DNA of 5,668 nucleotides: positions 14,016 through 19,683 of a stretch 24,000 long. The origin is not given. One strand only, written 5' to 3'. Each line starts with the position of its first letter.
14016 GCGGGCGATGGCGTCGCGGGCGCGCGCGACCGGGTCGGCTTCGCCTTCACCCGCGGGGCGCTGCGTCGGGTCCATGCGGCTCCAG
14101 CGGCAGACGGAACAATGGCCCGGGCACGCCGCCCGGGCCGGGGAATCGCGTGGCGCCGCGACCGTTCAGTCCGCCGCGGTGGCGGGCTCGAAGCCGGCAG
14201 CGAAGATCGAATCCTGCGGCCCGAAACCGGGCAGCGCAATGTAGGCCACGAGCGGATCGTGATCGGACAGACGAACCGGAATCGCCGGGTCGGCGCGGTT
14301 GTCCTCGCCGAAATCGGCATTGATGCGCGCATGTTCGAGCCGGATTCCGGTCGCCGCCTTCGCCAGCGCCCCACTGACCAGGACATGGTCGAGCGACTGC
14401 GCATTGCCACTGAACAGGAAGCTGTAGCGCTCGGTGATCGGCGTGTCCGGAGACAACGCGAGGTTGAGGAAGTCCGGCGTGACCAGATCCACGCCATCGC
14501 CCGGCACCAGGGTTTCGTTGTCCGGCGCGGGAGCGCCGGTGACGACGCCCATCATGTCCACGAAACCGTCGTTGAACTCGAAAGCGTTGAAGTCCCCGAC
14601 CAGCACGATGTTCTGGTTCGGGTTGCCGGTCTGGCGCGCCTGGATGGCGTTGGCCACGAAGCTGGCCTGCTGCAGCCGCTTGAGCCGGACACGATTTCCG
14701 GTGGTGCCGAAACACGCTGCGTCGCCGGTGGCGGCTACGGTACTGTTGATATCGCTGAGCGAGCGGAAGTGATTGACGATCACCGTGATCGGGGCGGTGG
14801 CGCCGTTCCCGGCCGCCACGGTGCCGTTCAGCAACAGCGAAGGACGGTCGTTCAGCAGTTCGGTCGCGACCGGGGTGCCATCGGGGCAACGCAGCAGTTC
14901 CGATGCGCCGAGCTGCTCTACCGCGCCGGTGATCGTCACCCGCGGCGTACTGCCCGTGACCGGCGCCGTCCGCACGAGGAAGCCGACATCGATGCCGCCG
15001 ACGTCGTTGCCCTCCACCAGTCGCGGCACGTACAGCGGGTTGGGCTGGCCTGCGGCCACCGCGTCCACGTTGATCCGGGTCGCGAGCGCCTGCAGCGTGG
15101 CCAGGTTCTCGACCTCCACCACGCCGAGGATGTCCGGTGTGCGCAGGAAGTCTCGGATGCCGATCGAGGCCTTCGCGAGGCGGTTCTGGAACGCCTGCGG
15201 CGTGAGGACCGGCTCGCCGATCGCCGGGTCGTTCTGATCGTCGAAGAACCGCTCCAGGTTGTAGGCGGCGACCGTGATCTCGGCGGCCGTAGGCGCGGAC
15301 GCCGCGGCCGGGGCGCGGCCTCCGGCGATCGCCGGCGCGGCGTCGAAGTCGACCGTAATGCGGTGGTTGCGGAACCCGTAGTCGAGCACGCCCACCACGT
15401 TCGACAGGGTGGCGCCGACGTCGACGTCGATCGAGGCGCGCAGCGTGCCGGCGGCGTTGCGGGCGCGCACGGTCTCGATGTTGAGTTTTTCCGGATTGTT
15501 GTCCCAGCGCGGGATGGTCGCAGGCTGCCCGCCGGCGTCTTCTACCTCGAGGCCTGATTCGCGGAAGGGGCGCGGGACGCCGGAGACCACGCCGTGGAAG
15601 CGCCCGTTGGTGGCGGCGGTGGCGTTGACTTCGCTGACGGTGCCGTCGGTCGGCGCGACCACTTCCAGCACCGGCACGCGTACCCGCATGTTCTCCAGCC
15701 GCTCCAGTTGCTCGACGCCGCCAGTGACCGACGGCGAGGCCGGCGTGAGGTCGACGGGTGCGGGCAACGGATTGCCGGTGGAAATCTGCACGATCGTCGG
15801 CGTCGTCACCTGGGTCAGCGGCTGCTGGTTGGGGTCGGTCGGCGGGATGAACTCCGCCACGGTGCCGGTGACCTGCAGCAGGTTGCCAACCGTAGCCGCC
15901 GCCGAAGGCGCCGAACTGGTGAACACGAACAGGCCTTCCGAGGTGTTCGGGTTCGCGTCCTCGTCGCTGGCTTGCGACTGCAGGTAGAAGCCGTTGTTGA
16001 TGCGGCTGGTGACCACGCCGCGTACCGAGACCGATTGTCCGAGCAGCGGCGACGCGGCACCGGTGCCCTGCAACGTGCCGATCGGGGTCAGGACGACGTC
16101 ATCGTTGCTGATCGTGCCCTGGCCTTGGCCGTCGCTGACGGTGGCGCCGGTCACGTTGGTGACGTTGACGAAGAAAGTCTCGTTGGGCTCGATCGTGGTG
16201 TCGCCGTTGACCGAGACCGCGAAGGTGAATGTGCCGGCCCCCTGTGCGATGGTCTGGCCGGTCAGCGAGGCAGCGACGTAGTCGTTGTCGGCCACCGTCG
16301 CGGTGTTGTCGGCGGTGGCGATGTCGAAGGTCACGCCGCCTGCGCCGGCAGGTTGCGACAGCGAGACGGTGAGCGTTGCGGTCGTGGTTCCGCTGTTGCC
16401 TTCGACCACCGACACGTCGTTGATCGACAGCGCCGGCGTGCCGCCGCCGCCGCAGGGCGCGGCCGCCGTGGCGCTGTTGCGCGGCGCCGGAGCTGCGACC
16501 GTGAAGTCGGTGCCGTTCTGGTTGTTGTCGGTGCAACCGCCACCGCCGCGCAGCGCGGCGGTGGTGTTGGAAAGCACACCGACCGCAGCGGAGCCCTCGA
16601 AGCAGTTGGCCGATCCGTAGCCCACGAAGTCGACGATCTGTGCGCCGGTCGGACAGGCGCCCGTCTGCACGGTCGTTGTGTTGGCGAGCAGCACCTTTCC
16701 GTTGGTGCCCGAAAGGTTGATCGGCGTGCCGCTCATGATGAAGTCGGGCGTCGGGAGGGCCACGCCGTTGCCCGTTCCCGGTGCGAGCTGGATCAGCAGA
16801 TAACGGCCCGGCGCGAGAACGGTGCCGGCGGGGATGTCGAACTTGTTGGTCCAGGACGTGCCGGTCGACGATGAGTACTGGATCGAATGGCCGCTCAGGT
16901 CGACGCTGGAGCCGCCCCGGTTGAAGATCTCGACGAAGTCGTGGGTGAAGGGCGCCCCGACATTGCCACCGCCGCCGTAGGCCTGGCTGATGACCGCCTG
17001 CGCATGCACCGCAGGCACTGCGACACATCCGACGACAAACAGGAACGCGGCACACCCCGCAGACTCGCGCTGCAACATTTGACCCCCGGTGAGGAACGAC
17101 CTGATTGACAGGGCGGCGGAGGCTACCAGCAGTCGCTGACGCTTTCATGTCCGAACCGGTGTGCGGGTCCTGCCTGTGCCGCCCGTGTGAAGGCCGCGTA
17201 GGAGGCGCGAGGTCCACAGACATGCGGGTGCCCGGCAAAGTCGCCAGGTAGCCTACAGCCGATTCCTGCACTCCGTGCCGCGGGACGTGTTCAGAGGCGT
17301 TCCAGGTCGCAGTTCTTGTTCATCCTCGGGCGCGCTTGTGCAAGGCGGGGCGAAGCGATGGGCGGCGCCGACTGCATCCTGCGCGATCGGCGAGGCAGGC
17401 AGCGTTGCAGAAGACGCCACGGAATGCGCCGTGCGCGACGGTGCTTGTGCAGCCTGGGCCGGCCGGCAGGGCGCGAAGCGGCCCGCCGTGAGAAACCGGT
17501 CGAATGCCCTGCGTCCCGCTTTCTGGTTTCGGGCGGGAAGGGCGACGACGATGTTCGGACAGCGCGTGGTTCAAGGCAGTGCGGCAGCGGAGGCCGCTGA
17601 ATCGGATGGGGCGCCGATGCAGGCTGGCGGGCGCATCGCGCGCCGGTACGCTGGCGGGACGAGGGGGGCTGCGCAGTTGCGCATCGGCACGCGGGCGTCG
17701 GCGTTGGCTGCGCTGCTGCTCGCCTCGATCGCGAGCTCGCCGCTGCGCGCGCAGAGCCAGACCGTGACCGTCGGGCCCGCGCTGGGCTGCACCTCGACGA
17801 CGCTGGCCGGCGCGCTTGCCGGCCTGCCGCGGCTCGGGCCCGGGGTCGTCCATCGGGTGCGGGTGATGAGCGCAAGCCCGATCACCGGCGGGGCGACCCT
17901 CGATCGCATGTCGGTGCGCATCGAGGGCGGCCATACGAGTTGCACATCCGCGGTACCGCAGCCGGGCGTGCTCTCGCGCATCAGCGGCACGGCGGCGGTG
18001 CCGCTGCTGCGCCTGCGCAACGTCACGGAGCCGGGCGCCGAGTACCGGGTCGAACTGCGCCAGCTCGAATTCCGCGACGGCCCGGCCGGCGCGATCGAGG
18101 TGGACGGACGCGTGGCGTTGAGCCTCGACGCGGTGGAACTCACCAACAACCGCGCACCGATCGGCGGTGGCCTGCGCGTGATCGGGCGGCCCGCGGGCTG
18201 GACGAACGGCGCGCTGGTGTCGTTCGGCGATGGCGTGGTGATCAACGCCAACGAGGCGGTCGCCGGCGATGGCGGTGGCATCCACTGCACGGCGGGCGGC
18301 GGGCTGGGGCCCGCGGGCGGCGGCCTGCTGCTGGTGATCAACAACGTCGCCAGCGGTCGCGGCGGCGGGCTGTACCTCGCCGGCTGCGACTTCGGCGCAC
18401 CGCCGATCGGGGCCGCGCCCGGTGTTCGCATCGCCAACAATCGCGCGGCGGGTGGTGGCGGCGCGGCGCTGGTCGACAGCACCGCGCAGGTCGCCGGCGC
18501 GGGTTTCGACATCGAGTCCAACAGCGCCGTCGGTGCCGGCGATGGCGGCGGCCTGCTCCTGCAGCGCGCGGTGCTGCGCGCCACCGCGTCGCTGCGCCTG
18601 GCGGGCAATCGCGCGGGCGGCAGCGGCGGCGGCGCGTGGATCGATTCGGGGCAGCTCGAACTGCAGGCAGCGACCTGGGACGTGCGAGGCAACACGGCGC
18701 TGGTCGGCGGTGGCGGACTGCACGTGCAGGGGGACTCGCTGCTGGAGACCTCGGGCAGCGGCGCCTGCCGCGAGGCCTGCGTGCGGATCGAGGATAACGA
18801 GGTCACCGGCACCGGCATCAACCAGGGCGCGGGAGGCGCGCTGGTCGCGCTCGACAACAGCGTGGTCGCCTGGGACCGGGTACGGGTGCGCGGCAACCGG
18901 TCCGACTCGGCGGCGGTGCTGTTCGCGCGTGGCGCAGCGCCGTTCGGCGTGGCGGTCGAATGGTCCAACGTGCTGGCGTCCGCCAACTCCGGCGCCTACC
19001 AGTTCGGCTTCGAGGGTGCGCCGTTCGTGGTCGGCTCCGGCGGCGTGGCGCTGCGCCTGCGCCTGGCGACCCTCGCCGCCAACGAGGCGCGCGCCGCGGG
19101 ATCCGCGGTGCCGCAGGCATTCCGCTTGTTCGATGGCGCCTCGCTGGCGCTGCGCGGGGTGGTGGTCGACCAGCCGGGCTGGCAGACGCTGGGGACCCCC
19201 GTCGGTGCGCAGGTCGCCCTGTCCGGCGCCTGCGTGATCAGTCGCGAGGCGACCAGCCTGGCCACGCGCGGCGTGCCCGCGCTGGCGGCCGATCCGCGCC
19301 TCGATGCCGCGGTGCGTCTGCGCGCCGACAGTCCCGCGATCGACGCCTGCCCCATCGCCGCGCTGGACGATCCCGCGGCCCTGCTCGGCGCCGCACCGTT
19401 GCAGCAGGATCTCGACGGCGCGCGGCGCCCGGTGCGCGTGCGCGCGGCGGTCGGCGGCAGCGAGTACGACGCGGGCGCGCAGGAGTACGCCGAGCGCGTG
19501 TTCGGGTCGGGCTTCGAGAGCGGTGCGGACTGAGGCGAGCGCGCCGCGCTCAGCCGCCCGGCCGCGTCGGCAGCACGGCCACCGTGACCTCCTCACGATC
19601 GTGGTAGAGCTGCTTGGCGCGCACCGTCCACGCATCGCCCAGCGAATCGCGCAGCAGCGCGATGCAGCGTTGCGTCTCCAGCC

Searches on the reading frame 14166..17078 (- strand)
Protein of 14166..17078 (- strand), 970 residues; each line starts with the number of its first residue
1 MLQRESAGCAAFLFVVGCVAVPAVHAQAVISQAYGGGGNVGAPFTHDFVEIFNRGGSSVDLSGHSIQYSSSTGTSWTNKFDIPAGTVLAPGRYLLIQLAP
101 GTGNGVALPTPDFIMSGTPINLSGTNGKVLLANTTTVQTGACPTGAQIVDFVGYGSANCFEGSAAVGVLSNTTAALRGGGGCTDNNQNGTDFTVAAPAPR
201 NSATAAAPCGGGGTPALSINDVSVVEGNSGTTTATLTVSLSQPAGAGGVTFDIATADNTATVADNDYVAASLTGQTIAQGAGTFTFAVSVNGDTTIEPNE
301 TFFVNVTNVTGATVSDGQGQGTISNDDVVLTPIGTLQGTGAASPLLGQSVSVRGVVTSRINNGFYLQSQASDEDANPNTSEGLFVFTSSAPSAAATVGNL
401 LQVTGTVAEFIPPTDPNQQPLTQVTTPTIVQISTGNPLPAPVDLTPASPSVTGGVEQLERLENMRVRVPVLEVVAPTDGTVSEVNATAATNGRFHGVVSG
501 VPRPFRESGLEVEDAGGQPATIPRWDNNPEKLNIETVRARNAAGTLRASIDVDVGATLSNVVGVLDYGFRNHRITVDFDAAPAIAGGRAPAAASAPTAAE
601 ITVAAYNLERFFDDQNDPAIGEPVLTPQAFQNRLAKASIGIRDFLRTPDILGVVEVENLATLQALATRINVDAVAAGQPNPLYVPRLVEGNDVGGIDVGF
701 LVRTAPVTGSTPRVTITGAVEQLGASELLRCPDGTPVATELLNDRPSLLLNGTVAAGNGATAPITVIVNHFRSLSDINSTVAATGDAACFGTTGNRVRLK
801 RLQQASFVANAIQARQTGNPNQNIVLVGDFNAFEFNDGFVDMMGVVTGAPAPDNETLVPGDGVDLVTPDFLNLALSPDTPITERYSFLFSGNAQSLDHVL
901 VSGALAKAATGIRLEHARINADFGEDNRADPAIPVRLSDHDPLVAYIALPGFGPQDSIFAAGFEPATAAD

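Call 6: search_protein_families(library=pfam, proteins=[window:14166-17078:-], max_evalue=0.001)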
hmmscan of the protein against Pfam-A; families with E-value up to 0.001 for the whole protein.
window:14166-17078:- (970 aa): 4 families
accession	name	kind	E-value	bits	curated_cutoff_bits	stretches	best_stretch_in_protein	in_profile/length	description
PF00932.25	LTD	-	4.3e-15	56.5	34.3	1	26-134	6-97/109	Lamin Tail Domain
PF03160.20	Calx-beta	-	5.6e-07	30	27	1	228-310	18-98/119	Calx-beta domain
PF19580.5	Exo_endo_phos_3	-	4.8e-05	23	27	0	602-674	1-80/311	Endonuclease/Exonuclease/phosphatase family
PF03372.29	Exo_endo_phos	-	0.00026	21.3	24.5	0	637-940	18-225/225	Endonuclease/Exonuclease/phosphatase family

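Call 13: find_encoding_contigs(protein=window:14166-17078:-, flank=10000, max_places=4)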
Protein window:14166-17078:- (970 aa): 2 contigs read that carry it; 2 places shown.
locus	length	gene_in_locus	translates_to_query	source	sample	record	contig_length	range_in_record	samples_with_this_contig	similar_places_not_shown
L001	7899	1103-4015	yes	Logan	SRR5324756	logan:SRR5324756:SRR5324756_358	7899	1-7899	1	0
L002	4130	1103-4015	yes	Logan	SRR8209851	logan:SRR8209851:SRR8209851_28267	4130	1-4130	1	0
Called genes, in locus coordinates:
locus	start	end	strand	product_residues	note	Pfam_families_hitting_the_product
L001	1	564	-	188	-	?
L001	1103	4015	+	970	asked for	PF00932:LTD, PF03160:Calx-beta (weak)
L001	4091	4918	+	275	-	PF09335:VTT_dom (weak)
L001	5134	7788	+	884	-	PF00332:Glyco_hydro_17, PF13506:Glyco_transf_21, PF00535:Glycos_transf_2, PF13641:Glyco_tranf_2_3, PF13632:Glyco_trans_2_3, PF03552:Cellulose_synt (weak)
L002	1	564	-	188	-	?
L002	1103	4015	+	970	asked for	PF00932:LTD, PF03160:Calx-beta (weak)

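Call 39: list_cluster_members(proteins=[P0078, L003:11179-12402:+, window:14166-17078:-, L001:4091-4918:+, L001:5134-7788:+])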
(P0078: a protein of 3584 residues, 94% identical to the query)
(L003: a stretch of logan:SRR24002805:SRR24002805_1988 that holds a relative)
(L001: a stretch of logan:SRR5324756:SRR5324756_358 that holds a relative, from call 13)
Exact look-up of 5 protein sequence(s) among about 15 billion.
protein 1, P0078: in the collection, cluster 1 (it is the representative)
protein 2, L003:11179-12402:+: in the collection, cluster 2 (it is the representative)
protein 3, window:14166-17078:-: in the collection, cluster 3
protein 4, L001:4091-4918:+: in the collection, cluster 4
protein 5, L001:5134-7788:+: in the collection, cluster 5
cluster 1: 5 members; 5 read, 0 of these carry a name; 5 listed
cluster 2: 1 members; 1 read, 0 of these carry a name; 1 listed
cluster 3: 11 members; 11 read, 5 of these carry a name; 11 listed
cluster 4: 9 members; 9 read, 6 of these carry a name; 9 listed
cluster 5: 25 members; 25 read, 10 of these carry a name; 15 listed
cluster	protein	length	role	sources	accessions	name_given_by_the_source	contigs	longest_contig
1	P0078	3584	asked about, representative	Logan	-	-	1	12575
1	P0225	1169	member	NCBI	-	-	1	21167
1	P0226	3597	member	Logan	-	-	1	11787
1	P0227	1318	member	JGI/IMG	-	-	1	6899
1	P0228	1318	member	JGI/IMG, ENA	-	-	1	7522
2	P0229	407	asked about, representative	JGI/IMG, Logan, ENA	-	-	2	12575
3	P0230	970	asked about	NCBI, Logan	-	-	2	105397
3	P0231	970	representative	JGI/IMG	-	-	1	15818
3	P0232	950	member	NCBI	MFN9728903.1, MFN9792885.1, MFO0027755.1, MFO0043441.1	MAG: lamin tail domain-containing protein [Pseudomonadota bacterium]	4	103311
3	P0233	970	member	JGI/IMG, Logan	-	predicted extracellular nuclease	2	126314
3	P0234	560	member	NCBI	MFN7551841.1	MAG: endonuclease/exonuclease/phosphatase family protein, partial [Pseudomonadota ...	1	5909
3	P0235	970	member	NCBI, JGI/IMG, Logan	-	predicted extracellular nuclease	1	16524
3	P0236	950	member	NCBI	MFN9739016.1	MAG: lamin tail domain-containing protein [Pseudomonadota bacterium]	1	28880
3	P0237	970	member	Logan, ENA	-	-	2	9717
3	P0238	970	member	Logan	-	-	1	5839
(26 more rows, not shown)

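Call 48: search_protein_families(library=pfam, proteins=[L004:12416-13507:+, L004:13464-14048:+, L004:14488-15462:+, L004:5900-9600:+], max_evalue=1)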
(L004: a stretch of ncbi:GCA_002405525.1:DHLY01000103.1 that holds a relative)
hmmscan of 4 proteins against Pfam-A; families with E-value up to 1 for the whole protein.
L004:12416-13507:+ (364 aa): 1 family
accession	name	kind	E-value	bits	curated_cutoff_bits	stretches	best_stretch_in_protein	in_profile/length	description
PF04830.18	DUF637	-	0.013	15.7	26.6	2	59-185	32-168/168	Possible hemagglutinin (DUF637)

L004:13464-14048:+ (194 aa): 0 families

L004:14488-15462:+ (324 aa): 1 family
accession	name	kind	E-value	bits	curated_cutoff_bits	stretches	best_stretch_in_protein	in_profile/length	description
PF01797.21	Y1_Tnp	-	0.00077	20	23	1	45-84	26-65/121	Transposase IS200 like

L004:5900-9600:+ (1233 aa): 4 families
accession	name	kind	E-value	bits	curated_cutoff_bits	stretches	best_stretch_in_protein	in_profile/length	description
PF01839.29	FG-GAP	-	4.9e-19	68.2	22.1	5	701-721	6-26/37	FG-GAP repeat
PF13517.12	FG-GAP_3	-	6e-19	68.8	26.9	6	422-503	1-60/61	FG-GAP-like repeat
PF12256.14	TcdB_toxin_midN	-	1.5e-11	44.4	24.8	1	846-972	63-176/181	Insecticide toxin TcdB middle/N-terminal region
PF03534.18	SpvB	-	6.4e-10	39.1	22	1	3-55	3-54/287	Salmonella virulence plasmid 65kDa B protein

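Call 85: search_protein_families(library=ncbifam, proteins=[P0225, P0229, L004:13587-14048:+, L004:5900-9600:+], max_evalue=0.01)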
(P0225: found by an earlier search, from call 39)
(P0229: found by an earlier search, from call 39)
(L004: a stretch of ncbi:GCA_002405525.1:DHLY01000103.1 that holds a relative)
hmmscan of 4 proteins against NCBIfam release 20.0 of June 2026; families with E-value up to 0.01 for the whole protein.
P0225 (1169 aa): 2 families
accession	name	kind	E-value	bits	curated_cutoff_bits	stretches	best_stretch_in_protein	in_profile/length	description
TIGR01643.1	YD_repeat_2x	repeat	8.9e-18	64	15.8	2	186-220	2-36/42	YD repeat-containing protein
TIGR03696.1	Rhs_assc_core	domain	9.2e-17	61.3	32.5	1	750-818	12-76/76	RHS repeat-associated core domain-containing protein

P0229 (407 aa): 3 families
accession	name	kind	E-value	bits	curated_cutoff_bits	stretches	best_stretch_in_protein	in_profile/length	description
NF045484.1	TransRegExoR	equivalog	4.6e-07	29.4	450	1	335-402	136-204/267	exopolysaccharide production regulator ExoR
NF038194.1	AlgK_TPR_lipo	equivalog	1.3e-05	24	700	0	211-295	45-129/448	alginate biosynthesis TPR repeat lipoprotein AlgK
NF047621.1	FlgprotMotXVib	equivalog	0.00013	21.5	330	0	336-404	85-153/211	flagellar protein MotX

L004:13587-14048:+ (153 aa): 0 families

L004:5900-9600:+ (1233 aa): 2 families
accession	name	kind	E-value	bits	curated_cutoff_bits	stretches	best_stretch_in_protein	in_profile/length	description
NF047539.1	XAC2610_fam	domain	6.7e-07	29.7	35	0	420-441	3-24/89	XAC2610-related protein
NF011780.0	PRK15244.1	equivalog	0.0026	16.4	1133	1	5-52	34-80/591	SPI-2 type III secretion system effector NAD(+)--protein-arginine ADP-ribosyltransferase SpvB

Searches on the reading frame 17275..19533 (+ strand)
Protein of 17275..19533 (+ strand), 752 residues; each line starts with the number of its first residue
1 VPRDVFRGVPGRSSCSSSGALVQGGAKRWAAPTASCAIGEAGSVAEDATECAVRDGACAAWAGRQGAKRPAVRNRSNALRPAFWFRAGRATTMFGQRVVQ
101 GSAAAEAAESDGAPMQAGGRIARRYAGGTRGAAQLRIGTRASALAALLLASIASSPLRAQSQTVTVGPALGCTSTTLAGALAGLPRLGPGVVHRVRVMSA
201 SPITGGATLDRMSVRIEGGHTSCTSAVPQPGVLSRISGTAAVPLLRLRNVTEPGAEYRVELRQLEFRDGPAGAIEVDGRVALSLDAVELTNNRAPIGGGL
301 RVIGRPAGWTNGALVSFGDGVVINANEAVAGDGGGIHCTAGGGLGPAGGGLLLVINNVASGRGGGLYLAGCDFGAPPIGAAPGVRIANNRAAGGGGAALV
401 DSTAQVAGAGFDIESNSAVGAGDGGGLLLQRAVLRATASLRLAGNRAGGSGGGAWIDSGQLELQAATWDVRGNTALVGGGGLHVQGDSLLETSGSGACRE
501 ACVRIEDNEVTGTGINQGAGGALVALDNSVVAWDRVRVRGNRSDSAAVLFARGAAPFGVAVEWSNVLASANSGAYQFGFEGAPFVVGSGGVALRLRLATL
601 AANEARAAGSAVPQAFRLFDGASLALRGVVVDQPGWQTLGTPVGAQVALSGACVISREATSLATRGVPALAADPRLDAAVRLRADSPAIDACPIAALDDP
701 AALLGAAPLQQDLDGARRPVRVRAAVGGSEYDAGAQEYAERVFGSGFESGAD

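Call 6: search_protein_families(library=pfam, proteins=[window:17275-19533:+], max_evalue=0.001)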
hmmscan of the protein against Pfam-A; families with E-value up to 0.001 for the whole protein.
window:17275-19533:+ (752 aa): 1 family
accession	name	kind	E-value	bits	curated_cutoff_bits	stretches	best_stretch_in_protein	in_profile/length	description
PF02415.23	Chlam_PMP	-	0.00065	20.1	20.6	0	354-367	4-17/19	Chlamydia polymorphic membrane protein (Chlamydia_PMP) repeat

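Call 11: find_encoding_contigs(protein=window:17617-19533:+, flank=10000, max_places=4)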
Protein window:17617-19533:+ (638 aa): no gene with exactly this product is on record in the collection.

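Call 12: find_encoding_contigs(protein=window:17551-19533:+, flank=10000, max_places=4)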
Protein window:17551-19533:+ (660 aa): no gene with exactly this product is on record in the collection.
